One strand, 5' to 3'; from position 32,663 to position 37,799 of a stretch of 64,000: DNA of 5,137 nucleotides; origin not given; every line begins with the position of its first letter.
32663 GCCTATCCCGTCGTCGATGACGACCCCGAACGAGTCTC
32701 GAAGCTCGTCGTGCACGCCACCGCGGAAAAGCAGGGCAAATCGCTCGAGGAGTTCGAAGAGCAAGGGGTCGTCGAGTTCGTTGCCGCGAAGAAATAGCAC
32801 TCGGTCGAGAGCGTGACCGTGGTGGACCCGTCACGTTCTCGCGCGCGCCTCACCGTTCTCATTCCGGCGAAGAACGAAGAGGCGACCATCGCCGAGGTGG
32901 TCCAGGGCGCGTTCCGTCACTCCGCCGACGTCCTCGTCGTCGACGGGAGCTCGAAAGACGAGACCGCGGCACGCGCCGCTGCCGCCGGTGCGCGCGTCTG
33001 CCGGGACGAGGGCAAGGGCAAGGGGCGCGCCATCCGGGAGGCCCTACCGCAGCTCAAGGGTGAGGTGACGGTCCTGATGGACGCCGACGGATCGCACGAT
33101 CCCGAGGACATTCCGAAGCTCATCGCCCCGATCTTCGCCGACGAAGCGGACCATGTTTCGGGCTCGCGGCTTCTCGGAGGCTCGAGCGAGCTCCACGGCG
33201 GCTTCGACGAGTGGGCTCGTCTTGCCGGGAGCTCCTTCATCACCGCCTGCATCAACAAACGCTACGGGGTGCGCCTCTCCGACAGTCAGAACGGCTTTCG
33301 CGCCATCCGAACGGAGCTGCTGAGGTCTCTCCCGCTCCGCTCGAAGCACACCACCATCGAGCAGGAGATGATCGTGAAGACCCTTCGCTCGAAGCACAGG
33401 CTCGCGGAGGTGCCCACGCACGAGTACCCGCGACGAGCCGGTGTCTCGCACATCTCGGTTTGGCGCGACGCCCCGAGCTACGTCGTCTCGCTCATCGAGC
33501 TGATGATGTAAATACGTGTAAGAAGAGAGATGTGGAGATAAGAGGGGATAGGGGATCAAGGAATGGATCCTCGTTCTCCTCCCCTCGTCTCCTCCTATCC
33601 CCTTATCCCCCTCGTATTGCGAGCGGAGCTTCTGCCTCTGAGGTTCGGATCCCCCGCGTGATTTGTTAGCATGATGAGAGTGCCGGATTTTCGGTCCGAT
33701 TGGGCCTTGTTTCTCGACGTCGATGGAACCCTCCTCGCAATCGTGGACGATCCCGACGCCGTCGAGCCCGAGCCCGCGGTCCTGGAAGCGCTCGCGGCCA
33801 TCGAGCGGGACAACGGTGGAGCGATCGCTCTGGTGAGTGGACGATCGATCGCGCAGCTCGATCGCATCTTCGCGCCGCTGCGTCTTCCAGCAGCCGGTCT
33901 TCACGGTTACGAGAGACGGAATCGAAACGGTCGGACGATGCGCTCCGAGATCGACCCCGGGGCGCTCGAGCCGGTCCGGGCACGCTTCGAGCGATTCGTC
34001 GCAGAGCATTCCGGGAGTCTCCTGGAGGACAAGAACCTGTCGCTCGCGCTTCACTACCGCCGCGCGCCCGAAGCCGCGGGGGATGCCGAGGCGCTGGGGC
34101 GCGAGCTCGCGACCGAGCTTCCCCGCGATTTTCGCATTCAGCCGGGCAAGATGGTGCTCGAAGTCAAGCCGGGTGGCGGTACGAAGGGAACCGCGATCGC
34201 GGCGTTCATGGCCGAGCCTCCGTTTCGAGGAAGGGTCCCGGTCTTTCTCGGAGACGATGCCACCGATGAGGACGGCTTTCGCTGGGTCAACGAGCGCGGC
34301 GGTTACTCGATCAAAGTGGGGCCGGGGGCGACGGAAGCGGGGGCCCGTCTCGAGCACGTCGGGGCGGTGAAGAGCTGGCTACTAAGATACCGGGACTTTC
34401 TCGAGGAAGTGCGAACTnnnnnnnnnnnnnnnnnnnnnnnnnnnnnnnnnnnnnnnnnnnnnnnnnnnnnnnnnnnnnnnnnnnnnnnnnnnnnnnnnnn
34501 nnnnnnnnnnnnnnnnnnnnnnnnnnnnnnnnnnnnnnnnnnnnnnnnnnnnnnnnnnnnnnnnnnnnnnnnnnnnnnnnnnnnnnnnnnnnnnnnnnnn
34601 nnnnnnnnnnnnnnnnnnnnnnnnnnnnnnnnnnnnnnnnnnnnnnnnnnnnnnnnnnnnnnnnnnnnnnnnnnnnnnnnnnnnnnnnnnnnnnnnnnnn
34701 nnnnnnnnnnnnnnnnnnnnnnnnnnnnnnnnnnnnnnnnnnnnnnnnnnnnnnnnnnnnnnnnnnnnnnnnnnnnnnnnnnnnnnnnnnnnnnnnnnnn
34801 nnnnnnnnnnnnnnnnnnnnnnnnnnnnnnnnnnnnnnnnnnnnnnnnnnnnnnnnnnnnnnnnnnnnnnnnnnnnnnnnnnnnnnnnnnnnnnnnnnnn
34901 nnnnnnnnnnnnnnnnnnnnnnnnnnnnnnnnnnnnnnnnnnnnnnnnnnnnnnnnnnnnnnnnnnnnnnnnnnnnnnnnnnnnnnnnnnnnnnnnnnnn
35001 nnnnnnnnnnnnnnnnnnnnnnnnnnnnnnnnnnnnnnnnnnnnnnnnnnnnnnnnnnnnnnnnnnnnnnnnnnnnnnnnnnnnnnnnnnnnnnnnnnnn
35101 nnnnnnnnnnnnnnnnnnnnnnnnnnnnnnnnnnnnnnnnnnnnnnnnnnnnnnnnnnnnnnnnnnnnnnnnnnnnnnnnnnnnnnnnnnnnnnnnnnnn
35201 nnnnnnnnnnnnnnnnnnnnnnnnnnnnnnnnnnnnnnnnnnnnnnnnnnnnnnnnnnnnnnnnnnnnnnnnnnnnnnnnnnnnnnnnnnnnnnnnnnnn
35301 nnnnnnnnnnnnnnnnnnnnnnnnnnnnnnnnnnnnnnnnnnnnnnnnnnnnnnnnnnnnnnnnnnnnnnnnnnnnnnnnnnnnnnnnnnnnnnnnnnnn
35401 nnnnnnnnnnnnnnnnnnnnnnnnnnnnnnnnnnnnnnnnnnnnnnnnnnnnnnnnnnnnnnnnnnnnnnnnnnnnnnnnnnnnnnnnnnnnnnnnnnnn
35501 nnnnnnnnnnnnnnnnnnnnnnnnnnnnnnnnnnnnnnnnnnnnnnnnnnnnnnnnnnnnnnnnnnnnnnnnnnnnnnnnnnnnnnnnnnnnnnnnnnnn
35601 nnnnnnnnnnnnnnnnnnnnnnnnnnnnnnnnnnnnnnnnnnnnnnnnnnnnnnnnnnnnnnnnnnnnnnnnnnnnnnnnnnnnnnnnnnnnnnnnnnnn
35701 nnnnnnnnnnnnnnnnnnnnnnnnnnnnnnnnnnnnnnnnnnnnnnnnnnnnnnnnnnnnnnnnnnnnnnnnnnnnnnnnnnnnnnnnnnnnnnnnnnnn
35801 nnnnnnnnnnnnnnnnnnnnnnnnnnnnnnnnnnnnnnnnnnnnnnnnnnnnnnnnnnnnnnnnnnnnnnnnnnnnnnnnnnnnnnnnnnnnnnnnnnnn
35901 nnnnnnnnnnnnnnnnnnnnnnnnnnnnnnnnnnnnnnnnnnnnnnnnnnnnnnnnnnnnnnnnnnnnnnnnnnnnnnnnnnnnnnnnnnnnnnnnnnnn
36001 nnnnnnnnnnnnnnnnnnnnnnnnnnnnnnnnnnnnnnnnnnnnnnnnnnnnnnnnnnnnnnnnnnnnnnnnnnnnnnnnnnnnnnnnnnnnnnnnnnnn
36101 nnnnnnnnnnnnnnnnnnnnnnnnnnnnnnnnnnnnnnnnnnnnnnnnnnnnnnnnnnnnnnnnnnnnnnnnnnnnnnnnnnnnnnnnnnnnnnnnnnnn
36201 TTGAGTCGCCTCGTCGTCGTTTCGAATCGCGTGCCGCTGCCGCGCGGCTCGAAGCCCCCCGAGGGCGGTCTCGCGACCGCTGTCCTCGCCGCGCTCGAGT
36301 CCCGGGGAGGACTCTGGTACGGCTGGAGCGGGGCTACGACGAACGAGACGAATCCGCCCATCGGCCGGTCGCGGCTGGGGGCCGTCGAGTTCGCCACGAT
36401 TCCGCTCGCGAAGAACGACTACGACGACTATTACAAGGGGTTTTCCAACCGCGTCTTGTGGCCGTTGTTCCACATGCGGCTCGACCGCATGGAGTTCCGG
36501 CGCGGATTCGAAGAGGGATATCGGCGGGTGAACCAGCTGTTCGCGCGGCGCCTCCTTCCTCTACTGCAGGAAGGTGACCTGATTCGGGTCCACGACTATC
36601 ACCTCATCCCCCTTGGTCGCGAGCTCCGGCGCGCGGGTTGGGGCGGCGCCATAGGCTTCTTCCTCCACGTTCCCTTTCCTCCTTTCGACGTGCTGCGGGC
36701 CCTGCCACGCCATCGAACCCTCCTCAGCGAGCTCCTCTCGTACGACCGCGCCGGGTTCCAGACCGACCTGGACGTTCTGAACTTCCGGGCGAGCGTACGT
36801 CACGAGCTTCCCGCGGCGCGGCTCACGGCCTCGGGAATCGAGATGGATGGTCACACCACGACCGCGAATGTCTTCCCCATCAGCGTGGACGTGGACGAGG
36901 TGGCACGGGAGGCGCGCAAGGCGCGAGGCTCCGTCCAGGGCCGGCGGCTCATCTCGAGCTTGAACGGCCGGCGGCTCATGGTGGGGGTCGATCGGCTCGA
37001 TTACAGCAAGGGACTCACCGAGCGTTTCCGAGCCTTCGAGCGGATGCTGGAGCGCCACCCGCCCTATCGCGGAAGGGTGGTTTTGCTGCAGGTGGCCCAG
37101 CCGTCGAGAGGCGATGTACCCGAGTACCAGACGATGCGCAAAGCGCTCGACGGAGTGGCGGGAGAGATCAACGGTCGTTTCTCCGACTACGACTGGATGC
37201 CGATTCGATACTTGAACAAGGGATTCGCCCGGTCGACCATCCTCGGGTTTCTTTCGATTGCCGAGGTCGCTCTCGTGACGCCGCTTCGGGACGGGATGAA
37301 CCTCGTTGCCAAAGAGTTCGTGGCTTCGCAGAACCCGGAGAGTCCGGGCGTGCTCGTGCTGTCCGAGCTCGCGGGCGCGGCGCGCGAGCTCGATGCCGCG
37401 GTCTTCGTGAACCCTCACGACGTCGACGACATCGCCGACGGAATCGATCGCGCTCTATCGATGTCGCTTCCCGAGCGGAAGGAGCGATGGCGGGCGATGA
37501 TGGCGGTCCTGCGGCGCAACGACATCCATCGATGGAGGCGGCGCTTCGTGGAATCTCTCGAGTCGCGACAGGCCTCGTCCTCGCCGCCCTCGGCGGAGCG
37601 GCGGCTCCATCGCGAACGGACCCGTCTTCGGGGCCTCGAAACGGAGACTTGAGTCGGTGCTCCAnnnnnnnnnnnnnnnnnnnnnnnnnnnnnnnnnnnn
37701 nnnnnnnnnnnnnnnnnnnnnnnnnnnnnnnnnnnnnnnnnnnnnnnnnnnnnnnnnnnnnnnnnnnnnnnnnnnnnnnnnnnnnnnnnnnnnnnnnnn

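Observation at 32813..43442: Eight-gene co-directional cluster joining trehalose synthesis to a polyprenyl-phosphate/GT-C glycosylation and sugar-decoration toolkit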

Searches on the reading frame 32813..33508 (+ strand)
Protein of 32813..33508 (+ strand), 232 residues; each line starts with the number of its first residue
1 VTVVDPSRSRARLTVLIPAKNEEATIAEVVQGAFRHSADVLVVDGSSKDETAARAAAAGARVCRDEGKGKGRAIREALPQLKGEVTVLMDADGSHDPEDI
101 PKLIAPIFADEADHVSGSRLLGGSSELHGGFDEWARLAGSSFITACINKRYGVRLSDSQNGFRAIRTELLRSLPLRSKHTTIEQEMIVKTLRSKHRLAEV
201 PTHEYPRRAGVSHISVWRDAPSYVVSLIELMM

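Call 5: search_protein_families(library=pfam, proteins=[window:32813-33508:+], max_evalue=0.01)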
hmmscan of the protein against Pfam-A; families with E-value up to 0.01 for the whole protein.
window:32813-33508:+ (232 aa): 2 families
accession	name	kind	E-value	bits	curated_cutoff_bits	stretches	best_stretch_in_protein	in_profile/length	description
PF00535.33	Glycos_transf_2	-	6.2e-22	78.7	23.3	1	14-143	1-137/168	Glycosyl transferase family 2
PF13641.12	Glyco_tranf_2_3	-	2.2e-07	31.6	27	1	12-107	2-111/230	Glycosyltransferase like family 2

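Call 6: search_protein_families(library=ncbifam, proteins=[window:32813-33508:+], max_evalue=0.01)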
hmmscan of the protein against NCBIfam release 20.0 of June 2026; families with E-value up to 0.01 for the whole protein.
window:32813-33508:+ (232 aa): 15 families
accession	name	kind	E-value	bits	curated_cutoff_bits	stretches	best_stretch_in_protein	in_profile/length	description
TIGR04182.1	glyco_TIGR04182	equivalog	2.6e-43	148.5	325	1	13-210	2-197/293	S-layer glycoprotein N-glycosyltransferase AglJ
NF041391.1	DPhHxTase_Halo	equivalog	3.9e-21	75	375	1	20-216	4-194/213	dolichyl-phosphate hexose transferase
NF058614.1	PPMAGASynPpgS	equivalog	8.8e-18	64.5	370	1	15-202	4-194/226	polyprenyl-phospho-N-acetylgalactosaminyl synthase PpgS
NF010496.0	PRK13915.1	equivalog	1.9e-17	63.3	262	1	9-112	29-147/307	glucosyl-3-phosphoglycerate synthase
TIGR04283.1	glyco_like_mftF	equivalog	1.6e-10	40.9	182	1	13-112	1-101/221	TIGR04283 family arsenosugar biosynthesis glycosyltransferase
NF007986.1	PRK10714.1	equivalog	2e-07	30.4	529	1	12-215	7-211/316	undecaprenyl-phosphate 4-deoxy-4-formamido-L-arabinose transferase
NF041865.1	EpsU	equivalog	9.8e-06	24.8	700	1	8-92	36-132/394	exopolysaccharide biosynthesis GT2 family glycosyltransferase EpsU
TIGR03937.1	PgaC_IcaA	equivalog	1.6e-05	24.1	422.3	1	11-101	45-144/407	poly-beta-1,6-N-acetyl-D-glucosamine synthase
TIGR03469.1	HpnB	hypoth_equivalog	3e-05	23.2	379.25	1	12-116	45-169/386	hopene-associated glycosyltransferase HpnB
TIGR03965.1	mycofact_glyco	equivalog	5.5e-05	22.2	280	1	9-108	72-180/467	mycofactocin biosynthesis glycosyltransferase MftF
NF047588.1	GlcsyltransPgfSStrep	equivalog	8.8e-05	21.9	500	1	13-166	3-160/308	glycosyltransferase PgfS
NF045692.1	OglycostaseCruG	equivalog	0.0029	16.6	600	1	12-58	42-91/386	2'-O-glycosyltransferase CruG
TIGR03111.1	glyc2_xrt_Gpos1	hypoth_equivalog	0.0044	15.8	363.95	1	10-109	48-158/439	TIGR03111 family XrtG-associated glycosyltransferase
NF050819.1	PolSacchBiosHfsG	equivalog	0.006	15.8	500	0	8-102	9-111/302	polysaccharide biosynthesis protein HfsG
NF053846.1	glyco_with_XrtP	equivalog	0.0087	14.8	520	0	15-82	45-123/440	XrtP-associated glycosyltransferase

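Call 33: search_solved_structures(query=window:32813-33508:+, max_evalue=0.001)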
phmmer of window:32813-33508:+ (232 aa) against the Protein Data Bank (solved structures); distinct sequences matched with E-value up to 0.001: 13.
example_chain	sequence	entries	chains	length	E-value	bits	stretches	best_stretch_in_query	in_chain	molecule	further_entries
7pdo_A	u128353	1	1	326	3.9e-11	46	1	7-132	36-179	Glucosyl-3-phosphoglycerate synthase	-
7p5l_A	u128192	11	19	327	3.9e-11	46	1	7-132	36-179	Glucosyl-3-phosphoglycerate synthase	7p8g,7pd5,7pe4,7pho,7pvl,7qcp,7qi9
5mlz_A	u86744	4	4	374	8.4e-11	44.9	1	12-203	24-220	Dolichol monophosphate mannose synthase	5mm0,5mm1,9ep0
4y6n_A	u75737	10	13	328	9.9e-09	38.1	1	8-113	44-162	Glucosyl-3-phosphoglycerate synthase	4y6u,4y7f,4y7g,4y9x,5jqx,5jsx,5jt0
3e25_A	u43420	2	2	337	1.1e-08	38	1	8-113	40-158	Putative uncharacterized protein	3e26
4ddz_A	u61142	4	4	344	1.1e-08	38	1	8-113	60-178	GLUCOSYL-3-PHOSPHOGLYCERATE SYNTHASE (GpgS) | Glucosyl-3-phosphoglycerate synthase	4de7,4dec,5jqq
3ckj_A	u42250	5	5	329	1.3e-08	37.8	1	7-118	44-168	Putative uncharacterized protein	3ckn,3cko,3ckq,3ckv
9hwj_A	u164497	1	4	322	1.3e-07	34.5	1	12-218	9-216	Undecaprenyl-phosphate 4-deoxy-4-formamido-L-arabinose transferase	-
9bhc_C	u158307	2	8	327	2e-06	30.6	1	12-218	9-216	Undecaprenyl-phosphate 4-deoxy-4-formamido-L-arabinose transferase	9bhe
8vxh_A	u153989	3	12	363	2.5e-06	30.3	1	12-218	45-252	Undecaprenyl-phosphate 4-deoxy-4-formamido-L-arabinose transferase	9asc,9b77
7osv_A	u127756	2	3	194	0.00049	22.8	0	30-93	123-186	DeNovoTIM6-SB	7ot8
6yv7_B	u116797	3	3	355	0.00058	22.5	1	5-97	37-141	Glycosyl transferase, family 2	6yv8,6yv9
6yv7_A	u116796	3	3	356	0.00059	22.5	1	5-97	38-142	Glycosyl transferase, family 2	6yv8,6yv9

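Call 90: predict_structure(protein=window:32813-33508:+)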
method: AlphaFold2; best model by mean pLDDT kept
length: 232 residues; sequences in the alignment: 1
mean_pLDDT: 32.6   pTM: 0.19
mean pLDDT of the five models: 32.6, 31.2, 31.0, 30.2, 29.6
residues with pLDDT >= 90: 0; 70-90: 0; 50-70: 0; < 50: 232
segments of 3 or more residues with pLDDT < 50: 1-232
pLDDT, mean of each block of 10 residues (from residue 1): 28 35 42 38 35 30 26 31 32 35 35 29 25 32 36 36 39 35 39 33 28 24 30 28
secondary structure, 60 per line:
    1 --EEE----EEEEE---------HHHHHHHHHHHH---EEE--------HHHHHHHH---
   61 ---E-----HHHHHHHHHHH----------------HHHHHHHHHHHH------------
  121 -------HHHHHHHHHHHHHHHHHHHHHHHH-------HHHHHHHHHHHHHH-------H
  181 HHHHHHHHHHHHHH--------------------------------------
elements in order: E3-5 E10-14 H24-35 E39-41 H50-57 H70-80 H97-108 H128-151 H159-172 H180-194

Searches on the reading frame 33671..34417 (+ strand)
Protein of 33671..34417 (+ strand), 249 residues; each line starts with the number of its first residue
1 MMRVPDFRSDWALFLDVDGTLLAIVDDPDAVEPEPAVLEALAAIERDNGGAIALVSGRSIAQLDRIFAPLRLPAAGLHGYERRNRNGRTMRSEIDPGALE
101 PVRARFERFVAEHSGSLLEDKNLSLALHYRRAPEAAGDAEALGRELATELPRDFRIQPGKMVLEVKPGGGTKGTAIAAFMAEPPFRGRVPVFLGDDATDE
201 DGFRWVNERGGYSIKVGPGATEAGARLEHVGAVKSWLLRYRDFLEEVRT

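Call 5: search_protein_families(library=pfam, proteins=[window:33671-34417:+], max_evalue=0.01)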
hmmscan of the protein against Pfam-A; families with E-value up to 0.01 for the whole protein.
window:33671-34417:+ (249 aa): 2 families
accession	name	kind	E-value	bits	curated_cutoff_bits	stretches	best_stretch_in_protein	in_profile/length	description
PF02358.22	Trehalose_PPase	-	3e-38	131.7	27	1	14-217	1-216/235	Trehalose-phosphatase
PF08282.18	Hydrolase_3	-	1.2e-05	25.6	20.9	1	13-73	1-55/255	haloacid dehalogenase-like hydrolase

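Call 6: search_protein_families(library=ncbifam, proteins=[window:33671-34417:+], max_evalue=0.01)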
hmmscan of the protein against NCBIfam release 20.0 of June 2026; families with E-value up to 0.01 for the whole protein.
window:33671-34417:+ (249 aa): 6 families
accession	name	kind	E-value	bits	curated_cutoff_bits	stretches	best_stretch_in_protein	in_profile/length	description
NF007560.0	PRK10187.1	equivalog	4.9e-70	235.9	327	1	4-239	8-242/266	trehalose-phosphatase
TIGR00685.1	T6PP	equivalog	2.1e-44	152.3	68.05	1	12-237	5-245/250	trehalose-phosphatase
NF011071.0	PRK14501.1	equivalog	2.6e-39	135.1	634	1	12-239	495-723/729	bifunctional alpha,alpha-trehalose-phosphate synthase (UDP-forming)/trehalose-phosphatase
TIGR01484.1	HAD-SF-IIB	subfamily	8e-21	75.1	41.8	1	13-210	2-219/221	HAD-IIB family hydrolase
TIGR00099.1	Cof-subfamily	subfamily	5.2e-05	23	137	1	13-70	2-53/256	Cof-type HAD-IIB family hydrolase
TIGR01662.1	HAD-SF-IIIA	subfamily_domain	0.00015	21.9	44.6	1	11-62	1-55/141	HAD-IIIA family hydrolase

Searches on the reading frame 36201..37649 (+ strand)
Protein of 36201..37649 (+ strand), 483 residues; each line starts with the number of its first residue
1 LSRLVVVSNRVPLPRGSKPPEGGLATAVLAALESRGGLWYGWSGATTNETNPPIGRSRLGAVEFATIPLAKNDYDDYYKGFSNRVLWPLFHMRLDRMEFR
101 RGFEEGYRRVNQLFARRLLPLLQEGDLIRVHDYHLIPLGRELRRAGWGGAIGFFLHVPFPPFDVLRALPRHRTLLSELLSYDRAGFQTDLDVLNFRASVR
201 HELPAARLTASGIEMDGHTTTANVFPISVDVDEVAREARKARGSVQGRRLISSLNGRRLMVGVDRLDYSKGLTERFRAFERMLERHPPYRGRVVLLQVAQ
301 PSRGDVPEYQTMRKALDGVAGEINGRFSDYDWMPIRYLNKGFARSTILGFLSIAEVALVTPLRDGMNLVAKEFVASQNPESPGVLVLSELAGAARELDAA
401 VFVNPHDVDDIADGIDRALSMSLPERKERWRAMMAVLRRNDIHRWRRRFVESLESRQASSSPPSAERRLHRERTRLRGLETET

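Call 5: search_protein_families(library=pfam, proteins=[window:36201-37649:+], max_evalue=0.01)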
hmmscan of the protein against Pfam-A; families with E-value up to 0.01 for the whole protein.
window:36201-37649:+ (483 aa): 1 family
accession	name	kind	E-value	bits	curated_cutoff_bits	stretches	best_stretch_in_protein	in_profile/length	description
PF00982.27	Glyco_transf_20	-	6.4e-121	404.8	32.5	1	18-454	28-472/473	Glycosyltransferase family 20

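Call 6: search_protein_families(library=ncbifam, proteins=[window:36201-37649:+], max_evalue=0.01)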
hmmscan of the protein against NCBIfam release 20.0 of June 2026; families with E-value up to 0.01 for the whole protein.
window:36201-37649:+ (483 aa): 5 families
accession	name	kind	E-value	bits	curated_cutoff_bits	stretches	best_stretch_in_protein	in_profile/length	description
TIGR02400.1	trehalose_OtsA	equivalog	2.7e-164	547.2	564.85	1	3-454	1-455/456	alpha,alpha-trehalose-phosphate synthase (UDP-forming)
NF007513.0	PRK10117.1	equivalog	2.3e-152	508.2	759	1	1-460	1-458/474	alpha,alpha-trehalose-phosphate synthase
NF011071.0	PRK14501.1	equivalog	4.1e-141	471.6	634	1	1-466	1-474/729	bifunctional alpha,alpha-trehalose-phosphate synthase (UDP-forming)/trehalose-phosphatase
TIGR02398.1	gluc_glyc_Psyn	equivalog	1.7e-80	271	569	2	211-454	239-481/487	glucosylglycerol-phosphate synthase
TIGR04047.1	MSMEG_0565_glyc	hypoth_equivalog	5.5e-05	22.4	259.85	1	218-445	157-360/373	MSMEG_0565 family glycosyltransferase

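Call 36: find_related_loci(query=window:36201-37649:+, collection=metagenome_contigs, flank=10000)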
Query window:36201-37649:+ (483 aa) in metagenome_contigs; peptide patterns used: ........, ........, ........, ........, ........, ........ (x = any residue, [..] = any of these).
63 stretches matched a pattern; 4 encode a relative of the query (tblastn E <= 1e-3); 4 distinct loci.
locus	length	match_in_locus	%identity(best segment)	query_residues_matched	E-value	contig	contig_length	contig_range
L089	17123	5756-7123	49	3-457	2e-142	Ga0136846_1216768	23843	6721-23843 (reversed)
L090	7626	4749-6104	49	3-453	4e-142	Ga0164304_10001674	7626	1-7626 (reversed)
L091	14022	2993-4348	49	3-453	4e-141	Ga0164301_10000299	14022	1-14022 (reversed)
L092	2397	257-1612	49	3-453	6e-149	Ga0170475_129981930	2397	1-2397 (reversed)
